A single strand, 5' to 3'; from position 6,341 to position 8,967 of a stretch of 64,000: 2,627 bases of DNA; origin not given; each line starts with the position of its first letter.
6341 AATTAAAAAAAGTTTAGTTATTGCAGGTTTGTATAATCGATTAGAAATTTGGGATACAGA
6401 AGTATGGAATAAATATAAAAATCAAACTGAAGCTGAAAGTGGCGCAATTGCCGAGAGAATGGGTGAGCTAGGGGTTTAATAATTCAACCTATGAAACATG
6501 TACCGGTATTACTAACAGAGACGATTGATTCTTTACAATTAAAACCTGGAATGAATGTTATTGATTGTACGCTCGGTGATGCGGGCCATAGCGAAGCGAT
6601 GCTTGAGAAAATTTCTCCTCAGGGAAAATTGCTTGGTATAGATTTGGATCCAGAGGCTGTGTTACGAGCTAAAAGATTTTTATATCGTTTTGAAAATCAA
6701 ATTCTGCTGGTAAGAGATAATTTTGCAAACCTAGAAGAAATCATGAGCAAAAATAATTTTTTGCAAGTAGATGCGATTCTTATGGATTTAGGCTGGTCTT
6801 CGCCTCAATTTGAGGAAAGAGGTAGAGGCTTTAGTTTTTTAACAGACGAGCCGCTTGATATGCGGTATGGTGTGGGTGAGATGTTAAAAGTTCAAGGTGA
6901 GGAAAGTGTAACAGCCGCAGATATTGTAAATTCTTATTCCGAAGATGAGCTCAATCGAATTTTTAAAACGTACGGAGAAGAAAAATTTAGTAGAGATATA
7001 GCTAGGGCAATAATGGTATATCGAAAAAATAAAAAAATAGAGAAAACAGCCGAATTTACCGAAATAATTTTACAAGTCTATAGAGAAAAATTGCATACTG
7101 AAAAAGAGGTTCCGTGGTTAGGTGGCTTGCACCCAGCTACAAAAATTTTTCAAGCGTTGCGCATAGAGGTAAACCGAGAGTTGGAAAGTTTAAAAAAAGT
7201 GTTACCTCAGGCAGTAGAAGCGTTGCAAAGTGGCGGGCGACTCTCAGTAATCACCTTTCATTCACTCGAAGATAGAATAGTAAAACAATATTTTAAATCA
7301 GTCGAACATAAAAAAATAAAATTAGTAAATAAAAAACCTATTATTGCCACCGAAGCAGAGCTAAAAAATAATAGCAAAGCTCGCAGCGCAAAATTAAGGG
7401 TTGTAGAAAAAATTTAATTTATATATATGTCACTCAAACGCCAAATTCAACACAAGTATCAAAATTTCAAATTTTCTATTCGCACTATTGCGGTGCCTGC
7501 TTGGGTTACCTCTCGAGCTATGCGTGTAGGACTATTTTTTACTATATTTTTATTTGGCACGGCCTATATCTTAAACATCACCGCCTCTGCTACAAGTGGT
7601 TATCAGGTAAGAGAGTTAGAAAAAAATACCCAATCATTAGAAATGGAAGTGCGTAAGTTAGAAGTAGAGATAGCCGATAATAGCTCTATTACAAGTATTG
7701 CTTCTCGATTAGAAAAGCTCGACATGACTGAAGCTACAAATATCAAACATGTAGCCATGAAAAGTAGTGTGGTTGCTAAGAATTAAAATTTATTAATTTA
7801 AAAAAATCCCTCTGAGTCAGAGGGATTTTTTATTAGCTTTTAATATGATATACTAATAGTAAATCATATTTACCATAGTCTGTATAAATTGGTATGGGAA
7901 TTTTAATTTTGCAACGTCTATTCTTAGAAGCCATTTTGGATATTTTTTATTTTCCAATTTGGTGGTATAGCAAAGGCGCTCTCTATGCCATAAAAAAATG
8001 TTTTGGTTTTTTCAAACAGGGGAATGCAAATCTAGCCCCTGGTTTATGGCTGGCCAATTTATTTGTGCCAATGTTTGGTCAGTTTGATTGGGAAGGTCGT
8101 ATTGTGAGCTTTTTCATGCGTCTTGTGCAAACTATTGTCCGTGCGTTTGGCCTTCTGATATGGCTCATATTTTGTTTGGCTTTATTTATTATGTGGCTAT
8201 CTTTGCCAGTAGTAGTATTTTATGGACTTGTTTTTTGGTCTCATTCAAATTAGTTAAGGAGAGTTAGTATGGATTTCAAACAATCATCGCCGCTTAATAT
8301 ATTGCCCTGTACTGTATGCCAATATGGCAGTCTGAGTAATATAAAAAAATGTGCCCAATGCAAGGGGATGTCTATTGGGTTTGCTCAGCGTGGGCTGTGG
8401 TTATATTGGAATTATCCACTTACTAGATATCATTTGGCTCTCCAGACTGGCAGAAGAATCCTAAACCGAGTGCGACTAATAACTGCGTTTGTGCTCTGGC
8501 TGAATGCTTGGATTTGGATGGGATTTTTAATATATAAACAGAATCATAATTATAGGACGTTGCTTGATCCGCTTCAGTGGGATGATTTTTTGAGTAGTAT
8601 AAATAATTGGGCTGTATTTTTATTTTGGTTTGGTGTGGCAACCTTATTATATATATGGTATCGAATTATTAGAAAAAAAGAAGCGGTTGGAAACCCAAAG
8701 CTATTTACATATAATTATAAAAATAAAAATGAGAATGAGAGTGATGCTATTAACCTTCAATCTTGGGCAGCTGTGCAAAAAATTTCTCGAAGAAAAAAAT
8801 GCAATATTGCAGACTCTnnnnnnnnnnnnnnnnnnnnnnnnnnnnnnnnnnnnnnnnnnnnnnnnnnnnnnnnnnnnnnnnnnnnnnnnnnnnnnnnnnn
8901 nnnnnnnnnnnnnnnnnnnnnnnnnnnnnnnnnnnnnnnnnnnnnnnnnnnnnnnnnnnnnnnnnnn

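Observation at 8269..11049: Membrane-anchored Clp/Hsp100-like ATPase with dead D1, sitting in the division cluster where ftsI/mur genes are expected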

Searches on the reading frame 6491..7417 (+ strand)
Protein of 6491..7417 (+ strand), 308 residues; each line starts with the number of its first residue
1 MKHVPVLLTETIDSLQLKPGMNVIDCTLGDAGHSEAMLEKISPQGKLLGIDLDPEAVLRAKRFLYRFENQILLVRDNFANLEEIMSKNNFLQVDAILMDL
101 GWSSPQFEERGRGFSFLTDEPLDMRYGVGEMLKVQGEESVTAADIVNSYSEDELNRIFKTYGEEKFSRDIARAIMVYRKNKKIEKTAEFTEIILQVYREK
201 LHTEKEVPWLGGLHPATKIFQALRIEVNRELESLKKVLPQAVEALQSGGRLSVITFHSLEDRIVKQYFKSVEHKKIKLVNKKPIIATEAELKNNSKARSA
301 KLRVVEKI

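Call 3: search_protein_families(library=pfam, proteins=[window:6491-7417:+], max_evalue=0.01)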
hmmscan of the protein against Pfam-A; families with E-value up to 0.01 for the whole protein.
window:6491-7417:+ (308 aa): 4 families
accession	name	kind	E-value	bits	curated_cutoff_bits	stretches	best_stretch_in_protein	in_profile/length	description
PF01795.25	Methyltransf_5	-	1.2e-104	350.6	27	1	2-308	3-309/309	MraW methylase family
PF13847.12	Methyltransf_31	-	0.00012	22.2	27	1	18-63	2-47/145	Methyltransferase domain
PF01728.25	FtsJ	-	0.0021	18.4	24.1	0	9-101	10-100/181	FtsJ-like methyltransferase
PF01209.24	Ubie_methyltran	-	0.0076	16.1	20.1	0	11-62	39-90/233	ubiE/COQ5 methyltransferase family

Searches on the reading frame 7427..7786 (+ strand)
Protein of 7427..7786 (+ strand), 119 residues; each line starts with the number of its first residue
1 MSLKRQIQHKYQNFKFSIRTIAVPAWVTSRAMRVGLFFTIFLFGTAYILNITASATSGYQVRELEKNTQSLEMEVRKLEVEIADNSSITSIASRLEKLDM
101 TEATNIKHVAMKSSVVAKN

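Call 3: search_protein_families(library=pfam, proteins=[window:7427-7786:+], max_evalue=0.01)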
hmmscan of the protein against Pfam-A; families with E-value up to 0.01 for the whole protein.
window:7427-7786:+ (119 aa): 0 families

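Call 4: search_protein_families(library=ncbifam, proteins=[window:7427-7786:+], max_evalue=0.01)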
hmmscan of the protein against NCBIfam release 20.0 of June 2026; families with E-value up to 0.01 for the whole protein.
window:7427-7786:+ (119 aa): 1 family
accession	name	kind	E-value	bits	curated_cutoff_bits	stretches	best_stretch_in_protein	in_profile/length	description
NF053549.1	FtsL_Actino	equivalog_domain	1.6e-06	27.9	55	1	40-110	10-81/83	cell division protein FtsL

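Call 42: search_protein_families(library=pfam, proteins=[window:7427-7786:+], max_evalue=5)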
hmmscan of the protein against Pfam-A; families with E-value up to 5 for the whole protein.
window:7427-7786:+ (119 aa): 3 families
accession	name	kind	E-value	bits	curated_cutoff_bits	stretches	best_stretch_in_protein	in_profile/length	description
PF19579.4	FtsL_2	-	0.022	15.1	24.6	1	37-104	22-88/100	Bacteriodetes cell division protein (FtsL-like)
PF03285.20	Paralemmin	-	0.022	14.7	27.3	1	59-105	61-107/333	Paralemmin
PF16689.10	APC_N_CC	-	0.16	12.7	27.4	1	67-109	9-44/52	Coiled-coil N-terminus of APC, dimerisation domain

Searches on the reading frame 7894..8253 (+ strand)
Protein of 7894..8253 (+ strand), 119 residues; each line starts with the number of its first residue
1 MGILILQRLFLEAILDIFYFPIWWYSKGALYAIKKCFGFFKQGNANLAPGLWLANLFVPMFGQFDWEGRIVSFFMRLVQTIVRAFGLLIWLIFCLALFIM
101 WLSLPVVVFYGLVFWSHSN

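Call 3: search_protein_families(library=pfam, proteins=[window:7894-8253:+], max_evalue=0.01)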
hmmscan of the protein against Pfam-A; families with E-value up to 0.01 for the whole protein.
window:7894-8253:+ (119 aa): 0 families

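Call 4: search_protein_families(library=ncbifam, proteins=[window:7894-8253:+], max_evalue=0.01)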
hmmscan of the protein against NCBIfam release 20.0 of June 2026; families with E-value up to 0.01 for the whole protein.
window:7894-8253:+ (119 aa): 0 families

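Call 41: find_homologous_proteins(query=window:7894-8253:+, max_evalue=0.001)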
Query window:7894-8253:+ (119 aa): 114 proteins with E <= 0.001 among 120 candidates.
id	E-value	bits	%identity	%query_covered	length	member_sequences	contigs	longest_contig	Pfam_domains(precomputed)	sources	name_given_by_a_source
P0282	4.0e-71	255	97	100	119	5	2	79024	-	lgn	-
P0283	5.8e-53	196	75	95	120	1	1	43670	-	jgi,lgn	jgi:hypothetical protein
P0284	1.8e-52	195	76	96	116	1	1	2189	-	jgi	jgi:hypothetical protein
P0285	2.8e-52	194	77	94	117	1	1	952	-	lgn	-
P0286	2.4e-51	191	75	95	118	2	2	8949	-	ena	-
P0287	3.9e-50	187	72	96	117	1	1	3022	-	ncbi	-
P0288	9.3e-50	186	69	96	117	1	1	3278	-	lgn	-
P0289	7.1e-49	183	70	96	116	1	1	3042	-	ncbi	-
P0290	1.8e-48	182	74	94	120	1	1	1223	-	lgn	-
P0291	2.2e-48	182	74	96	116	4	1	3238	-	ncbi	-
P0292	3.0e-48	181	72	96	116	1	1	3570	-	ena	-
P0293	4.2e-48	181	70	96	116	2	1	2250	-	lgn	-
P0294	8.0e-48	180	70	96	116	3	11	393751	-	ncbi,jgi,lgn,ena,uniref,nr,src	ncbi:MAG: hypothetical protein A2563_01320 [Candidatus Magasanikbacteria bacterium RIFOXYD1_FULL_40_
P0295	1.0e-47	179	68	96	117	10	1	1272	-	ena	-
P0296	1.1e-47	179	68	96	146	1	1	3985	-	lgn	-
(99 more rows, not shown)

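Call 42: search_protein_families(library=pfam, proteins=[window:7894-8253:+], max_evalue=5)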
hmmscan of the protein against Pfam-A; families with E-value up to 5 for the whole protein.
window:7894-8253:+ (119 aa): 0 families

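Call 58: predict_structure(alignment_id=A4)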
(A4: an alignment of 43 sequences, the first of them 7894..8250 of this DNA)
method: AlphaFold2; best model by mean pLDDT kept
length: 119 residues; sequences in the alignment: 43
mean_pLDDT: 93.9   pTM: 0.71
mean pLDDT of the five models: 93.9, 93.4, 91.6, 91.1, 91.0
residues with pLDDT >= 90: 108; 70-90: 11; 50-70: 0; < 50: 0
segments of 3 or more residues with pLDDT < 50: none
pLDDT, mean of each block of 10 residues (from residue 1): 92 91 95 96 95 91 88 95 97 97 95 93
secondary structure, 60 per line:
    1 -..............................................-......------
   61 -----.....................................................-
elements in order: H2-47 H49-54 H66-118

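Call 64: fold_search(model_id=the predicted structure, library=pdb)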
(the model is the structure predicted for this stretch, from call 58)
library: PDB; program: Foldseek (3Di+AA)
matches with E <= 10: 43; with E <= 0.001: 0
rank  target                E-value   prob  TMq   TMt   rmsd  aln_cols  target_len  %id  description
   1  6zvr_DB               3.0e+00  0.23  0.41  0.34   6.8       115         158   13  C11 symmetry: Bacterial Vipp1 and PspA are members of the ancient ESCRT-III membrane-remodeling superfamily. (released 2021-08-04)
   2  5j9t_D                3.4e+00  0.12  0.32  0.32   8.2       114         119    8  Crystal structure of the NuA4 core complex (released 2016-10-26)
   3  7vvu_V                3.4e+00  0.09  0.28  0.29  10.2       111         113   11  NuA4 HAT module bound to the nucleosome (released 2022-08-10)
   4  9jz0_0                3.6e+00  0.13  0.29  0.29   8.6        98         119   12  portal-tail complex of DNA-ejected T7 (released 2024-12-11)
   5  6msq_A                4.6e+00  0.35  0.42  0.61   4.0        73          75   15  Crystal structure of pRO-2.3 (released 2019-05-08)
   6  6zvr_A                4.6e+00  0.14  0.37  0.24   6.0        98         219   14  C11 symmetry: Bacterial Vipp1 and PspA are members of the ancient ESCRT-III membrane-remodeling superfamily. (released 2021-08-04)
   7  6zvs_A                5.8e+00  0.12  0.37  0.34   5.9        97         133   14  C12 symmetry: Bacterial Vipp1 and PspA are members of the ancient ESCRT-III membrane-remodeling superfamily. (released 2021-08-04)
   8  8glv_Eb               5.8e+00  0.08  0.30  0.04  22.7       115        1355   10  96-nm repeat unit of doublet microtubules from Chlamydomonas reinhardtii flagella (released 2023-05-31)
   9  7nhn_0                6.1e+00  0.21  0.37  0.12   3.5        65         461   12  VgaL, an antibiotic resistance ABCF, in complex with 70S ribosome from Listeria monocytogenes (released 2021-05-05)
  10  9hzm_0                6.1e+00  0.15  0.42  0.30   7.0       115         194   13  235 A SynPspA H1-5 rod after incubation with EPL (released 2025-08-13)
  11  6tz9_A                6.5e+00  0.09  0.29  0.22  10.1       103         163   14  CryoEM reconstruction of membrane-bound ESCRT-III filament composed of CHMP1B only (released 2020-04-08)
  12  5j9q_D                6.5e+00  0.08  0.32  0.32   8.1       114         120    8  Crystal structure of the NuA4 core complex (released 2016-10-26)
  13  6zvr_CB               6.5e+00  0.05  0.24  0.18   7.9       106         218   12  C11 symmetry: Bacterial Vipp1 and PspA are members of the ancient ESCRT-III membrane-remodeling superfamily. (released 2021-08-04)
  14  6msq_B                6.9e+00  0.25  0.42  0.60   4.1        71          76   15  Crystal structure of pRO-2.3 (released 2019-05-08)
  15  8pmq_9                6.9e+00  0.21  0.48  0.17   5.1        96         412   14  Catalytic module of yeast GID E3 ligase bound to multiphosphorylated Ubc8~ubiquitin (released 2024-01-03)
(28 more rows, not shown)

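Call 74: search_protein_families(library=padloc, proteins=[window:7894-8253:+], max_evalue=0.001)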
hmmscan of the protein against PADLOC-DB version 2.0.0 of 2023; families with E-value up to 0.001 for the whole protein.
window:7894-8253:+ (119 aa): 0 families

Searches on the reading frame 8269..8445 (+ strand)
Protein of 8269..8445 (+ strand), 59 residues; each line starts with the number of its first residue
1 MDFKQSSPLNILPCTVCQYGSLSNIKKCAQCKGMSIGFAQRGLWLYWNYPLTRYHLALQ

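Call 65: search_protein_families(library=pfam, proteins=[window:8269-8445:+], max_evalue=1)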
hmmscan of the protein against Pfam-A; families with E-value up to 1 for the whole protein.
seq(59 aa): 2 families
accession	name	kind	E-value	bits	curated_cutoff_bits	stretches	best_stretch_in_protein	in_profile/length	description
PF23091.2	TNFR_ELAPOR1_6th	-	0.027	14.8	33.2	1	14-31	14-32/41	ELAPOR1-like, TNF receptor-like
PF08063.17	Zn_ribbon_PADR1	-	0.036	14.3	25.1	0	25-39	2-16/42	PADR1 domain, zinc ribbon fold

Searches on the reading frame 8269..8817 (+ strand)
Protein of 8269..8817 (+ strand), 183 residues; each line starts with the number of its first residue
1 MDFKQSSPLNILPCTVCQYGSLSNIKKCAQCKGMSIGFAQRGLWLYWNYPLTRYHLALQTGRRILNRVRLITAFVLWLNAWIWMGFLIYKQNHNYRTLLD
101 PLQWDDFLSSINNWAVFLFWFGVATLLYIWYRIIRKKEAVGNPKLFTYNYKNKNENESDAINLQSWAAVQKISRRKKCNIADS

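Call 42: search_protein_families(library=pfam, proteins=[window:8269-8817:+], max_evalue=5)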
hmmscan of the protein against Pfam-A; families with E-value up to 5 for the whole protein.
window:8269-8817:+ (183 aa): 2 families
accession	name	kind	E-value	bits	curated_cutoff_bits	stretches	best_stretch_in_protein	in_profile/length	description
PF11742.13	DUF3302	-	0.027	15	32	1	66-85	46-65/77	Protein of unknown function (DUF3302)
PF23091.2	TNFR_ELAPOR1_6th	-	0.14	12.6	33.2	1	14-31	14-32/41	ELAPOR1-like, TNF receptor-like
